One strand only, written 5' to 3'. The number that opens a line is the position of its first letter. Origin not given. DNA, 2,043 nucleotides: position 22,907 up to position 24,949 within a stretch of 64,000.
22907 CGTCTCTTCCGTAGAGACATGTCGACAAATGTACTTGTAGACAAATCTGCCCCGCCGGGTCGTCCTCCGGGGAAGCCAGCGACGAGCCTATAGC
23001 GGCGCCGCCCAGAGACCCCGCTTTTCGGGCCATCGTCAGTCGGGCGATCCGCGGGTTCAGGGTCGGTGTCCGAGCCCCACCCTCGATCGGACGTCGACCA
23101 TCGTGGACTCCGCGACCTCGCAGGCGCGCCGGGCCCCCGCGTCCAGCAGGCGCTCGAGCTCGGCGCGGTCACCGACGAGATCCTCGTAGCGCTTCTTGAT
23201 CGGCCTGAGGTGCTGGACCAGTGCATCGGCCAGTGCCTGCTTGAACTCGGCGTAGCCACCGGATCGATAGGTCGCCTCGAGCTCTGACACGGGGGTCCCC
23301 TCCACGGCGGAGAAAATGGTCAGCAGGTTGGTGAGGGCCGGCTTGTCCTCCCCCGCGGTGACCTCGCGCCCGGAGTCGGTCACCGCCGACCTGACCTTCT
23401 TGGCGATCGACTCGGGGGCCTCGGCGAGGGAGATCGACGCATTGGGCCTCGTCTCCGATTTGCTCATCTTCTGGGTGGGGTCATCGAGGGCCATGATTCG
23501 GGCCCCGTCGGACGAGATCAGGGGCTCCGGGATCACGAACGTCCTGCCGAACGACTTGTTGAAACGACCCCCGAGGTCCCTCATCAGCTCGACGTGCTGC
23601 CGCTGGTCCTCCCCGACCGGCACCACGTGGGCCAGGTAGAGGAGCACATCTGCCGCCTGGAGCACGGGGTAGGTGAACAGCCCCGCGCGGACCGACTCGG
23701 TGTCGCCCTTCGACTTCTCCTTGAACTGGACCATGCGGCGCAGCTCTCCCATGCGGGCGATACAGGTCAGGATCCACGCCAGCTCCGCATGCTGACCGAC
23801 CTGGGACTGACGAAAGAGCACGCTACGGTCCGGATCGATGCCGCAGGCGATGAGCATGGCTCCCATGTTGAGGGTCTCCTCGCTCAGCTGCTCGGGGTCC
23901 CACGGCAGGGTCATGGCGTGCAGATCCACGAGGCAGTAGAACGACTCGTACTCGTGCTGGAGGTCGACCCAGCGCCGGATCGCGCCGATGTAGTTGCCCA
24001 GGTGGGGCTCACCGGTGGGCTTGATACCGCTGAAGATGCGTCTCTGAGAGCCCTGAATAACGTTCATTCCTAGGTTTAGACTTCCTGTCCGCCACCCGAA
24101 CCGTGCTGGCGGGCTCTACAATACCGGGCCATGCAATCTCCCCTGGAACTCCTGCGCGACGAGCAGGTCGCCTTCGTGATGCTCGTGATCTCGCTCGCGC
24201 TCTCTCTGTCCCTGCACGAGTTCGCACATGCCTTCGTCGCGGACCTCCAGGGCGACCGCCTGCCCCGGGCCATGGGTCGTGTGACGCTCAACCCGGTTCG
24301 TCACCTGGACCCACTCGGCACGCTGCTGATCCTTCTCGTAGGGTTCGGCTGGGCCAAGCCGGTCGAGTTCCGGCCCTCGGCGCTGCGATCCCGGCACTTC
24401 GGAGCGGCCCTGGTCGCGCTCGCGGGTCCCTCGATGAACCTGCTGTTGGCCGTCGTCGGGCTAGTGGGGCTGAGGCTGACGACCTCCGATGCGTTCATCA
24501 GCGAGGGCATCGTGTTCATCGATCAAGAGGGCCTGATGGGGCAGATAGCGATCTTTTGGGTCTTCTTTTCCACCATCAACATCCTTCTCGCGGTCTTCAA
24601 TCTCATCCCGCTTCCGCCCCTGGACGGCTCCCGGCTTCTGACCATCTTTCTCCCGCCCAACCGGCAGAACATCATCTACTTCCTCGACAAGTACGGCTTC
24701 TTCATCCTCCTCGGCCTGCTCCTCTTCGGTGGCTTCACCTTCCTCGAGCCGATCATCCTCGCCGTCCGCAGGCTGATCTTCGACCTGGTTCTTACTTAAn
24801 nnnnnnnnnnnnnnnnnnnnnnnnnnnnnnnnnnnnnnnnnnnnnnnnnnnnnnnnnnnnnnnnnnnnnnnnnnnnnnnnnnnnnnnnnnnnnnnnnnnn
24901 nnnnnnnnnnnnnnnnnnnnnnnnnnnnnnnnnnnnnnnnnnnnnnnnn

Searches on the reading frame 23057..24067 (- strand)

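Call 7: search_protein_families(library=pfam, proteins=[window:23057-24067:-], max_evalue=0.01)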
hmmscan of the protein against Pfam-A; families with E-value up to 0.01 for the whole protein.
window:23057-24067:- (336 aa): 1 family
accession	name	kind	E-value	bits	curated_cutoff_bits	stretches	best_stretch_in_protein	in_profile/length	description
PF00579.31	tRNA-synt_1b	-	2.7e-72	244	21.1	1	9-287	6-291/292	tRNA synthetases class I (W and Y)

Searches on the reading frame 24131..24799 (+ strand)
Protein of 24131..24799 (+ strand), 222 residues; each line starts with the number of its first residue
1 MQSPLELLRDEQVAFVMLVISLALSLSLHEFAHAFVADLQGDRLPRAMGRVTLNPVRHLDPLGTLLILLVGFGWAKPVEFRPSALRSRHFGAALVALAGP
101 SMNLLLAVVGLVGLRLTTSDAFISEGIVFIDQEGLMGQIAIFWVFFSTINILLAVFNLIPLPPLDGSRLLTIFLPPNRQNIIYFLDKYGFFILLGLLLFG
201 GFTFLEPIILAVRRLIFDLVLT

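Call 7: search_protein_families(library=pfam, proteins=[window:24131-24799:+], max_evalue=0.01)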
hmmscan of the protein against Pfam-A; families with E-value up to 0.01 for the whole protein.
window:24131-24799:+ (222 aa): 1 family
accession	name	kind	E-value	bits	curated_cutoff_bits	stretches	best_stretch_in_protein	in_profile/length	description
PF02163.28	Peptidase_M50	-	5.3e-17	62.3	27.2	1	18-194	2-219/221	Peptidase family M50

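Call 8: find_encoding_contigs(protein=window:24131-24799:+, flank=6000, max_places=10)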
Protein window:24131-24799:+ (222 aa): 1 contig read that carries it; 1 place shown.
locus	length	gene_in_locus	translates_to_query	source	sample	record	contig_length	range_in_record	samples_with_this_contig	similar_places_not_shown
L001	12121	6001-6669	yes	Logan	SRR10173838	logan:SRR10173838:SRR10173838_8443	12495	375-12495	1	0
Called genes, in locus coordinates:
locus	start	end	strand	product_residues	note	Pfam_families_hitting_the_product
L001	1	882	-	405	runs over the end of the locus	PF00275:EPSP_synthase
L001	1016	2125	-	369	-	PF02153:PDH_N, PF22629:ACT_AHAS_ss (faint), PF20463:PDH_C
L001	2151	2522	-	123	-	PF07736:CM_1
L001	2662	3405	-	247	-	PF01479:S4, PF00849:PseudoU_synth_2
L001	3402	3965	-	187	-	PF04079:SMC_ScpB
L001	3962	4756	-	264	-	PF02616:SMC_ScpA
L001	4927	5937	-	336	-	PF00579:tRNA-synt_1b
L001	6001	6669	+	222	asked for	PF02163:Peptidase_M50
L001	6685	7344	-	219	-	-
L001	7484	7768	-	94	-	-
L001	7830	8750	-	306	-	PF00142:Fer4_NifH (faint), PF02374:ArsA_ATPase (weak), PF06564:CBP_BcsQ, PF09140:MipZ (faint), PF10609:ParA (weak), PF13614:AAA_31, PF01656:CbiA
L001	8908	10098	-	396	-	PF01676:Metalloenzyme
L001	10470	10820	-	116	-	PF01258:zf-dskA_traR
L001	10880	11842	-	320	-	PF02899:Phage_int_SAM_1, PF00589:Phage_integrase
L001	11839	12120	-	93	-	?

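Call 11: find_related_loci(query=window:24131-24799:+, collection=genome_contigs, flank=4000)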
Query window:24131-24799:+ (222 aa) in genome_contigs; peptide patterns used: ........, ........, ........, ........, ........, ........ (x = any residue, [..] = any of these).
487 stretches matched a pattern; 230 encode a relative of the query (tblastn E <= 1e-3); the best 80 are kept; 80 distinct loci.
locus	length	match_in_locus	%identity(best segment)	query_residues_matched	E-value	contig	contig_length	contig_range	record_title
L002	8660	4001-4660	81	1-220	4e-102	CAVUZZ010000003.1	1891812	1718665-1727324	MAG: uncultured Actinomycetes bacterium isolate MFD05567.bin.2.19 genome assembly, contig: contig_18077, whole genome sh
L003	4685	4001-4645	71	1-217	7e-92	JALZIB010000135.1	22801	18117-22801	MAG: Actinomycetota bacterium isolate MOJ bin3 SC8837-39_k127_251256, whole genome shotgun sequence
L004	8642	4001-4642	74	1-220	5e-90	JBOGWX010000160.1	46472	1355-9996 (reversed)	MAG: Actinomycetota bacterium isolate M3-S_metabat2.bin.336 k127_1373967, whole genome shotgun sequence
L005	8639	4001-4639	83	1-220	2e-87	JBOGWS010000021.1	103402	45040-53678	MAG: Actinomycetota bacterium isolate SC-S_metawrap_bin.57 k127_3216363, whole genome shotgun sequence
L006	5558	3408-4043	62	7-219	6e-78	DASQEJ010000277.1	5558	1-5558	MAG TPA_asm: Actinomycetota bacterium isolate SMAG_U11750 k141_316846, whole genome shotgun sequence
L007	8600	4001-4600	62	5-220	6e-74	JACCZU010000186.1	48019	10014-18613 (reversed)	MAG: Actinomycetota bacterium isolate MGR_bin238 SD2897-2912_k127_616942, whole genome shotgun sequence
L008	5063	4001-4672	62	1-220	1e-73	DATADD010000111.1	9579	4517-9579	MAG TPA_asm: Actinomycetota bacterium isolate SMAG_U6741 k141_1829273, whole genome shotgun sequence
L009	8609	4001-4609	60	5-220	7e-73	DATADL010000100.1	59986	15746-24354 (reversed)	MAG TPA_asm: Actinomycetota bacterium isolate SMAG_U6749 k141_521408, whole genome shotgun sequence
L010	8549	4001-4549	64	29-213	2e-72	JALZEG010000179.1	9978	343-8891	MAG: Actinomycetota bacterium isolate NEG bin7 SC8816-18_k127_1480939, whole genome shotgun sequence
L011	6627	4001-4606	61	5-220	1e-71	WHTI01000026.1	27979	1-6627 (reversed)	MAG: Actinomycetota bacterium isolate Dino_bin32 k141_325969_length_27979_cov_91.3820, whole genome shotgun sequence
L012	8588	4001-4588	62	5-213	1e-71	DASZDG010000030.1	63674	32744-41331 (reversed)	MAG TPA_asm: Actinomycetota bacterium isolate SMAG_U6462 k141_35747, whole genome shotgun sequence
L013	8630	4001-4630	64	5-213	7e-71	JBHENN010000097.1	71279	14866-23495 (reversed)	MAG: Actinomycetota bacterium isolate S5_bin.17.orig S5_k141_2485384, whole genome shotgun sequence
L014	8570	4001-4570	61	5-209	6e-71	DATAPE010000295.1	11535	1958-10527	MAG TPA_asm: Actinomycetota bacterium isolate SMAG_U7063 k141_3130215, whole genome shotgun sequence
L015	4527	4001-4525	66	5-186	2e-70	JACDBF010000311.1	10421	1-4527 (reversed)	MAG: Actinomycetota bacterium isolate MGR_bin275 SD2897-2912_k127_7216122, whole genome shotgun sequence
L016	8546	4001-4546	60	3-197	2e-67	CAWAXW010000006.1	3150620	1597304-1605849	MAG: uncultured Actinomycetes bacterium isolate MFD05747.bin.2.215 genome assembly, contig: contig_8229, whole genome sh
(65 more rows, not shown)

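Call 84: search_protein_families(library=ncbifam, proteins=[window:24131-24799:+], max_evalue=0.01)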
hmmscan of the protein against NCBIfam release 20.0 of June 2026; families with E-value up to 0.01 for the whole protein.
window:24131-24799:+ (222 aa): 3 families
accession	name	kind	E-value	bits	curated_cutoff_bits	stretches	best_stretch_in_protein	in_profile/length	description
TIGR00054.1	TIGR00054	equivalog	9.5e-05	21.4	147.55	1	138-202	344-413/421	RIP metalloprotease RseP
NF041824.1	daptide_HExxH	equivalog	0.00027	20.2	300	0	14-46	159-191/379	daptide biosynthesis intramembrane metalloprotease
NF008046.0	PRK10779.1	equivalog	0.0035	16.5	477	0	140-174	377-411/450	sigma E protease regulator RseP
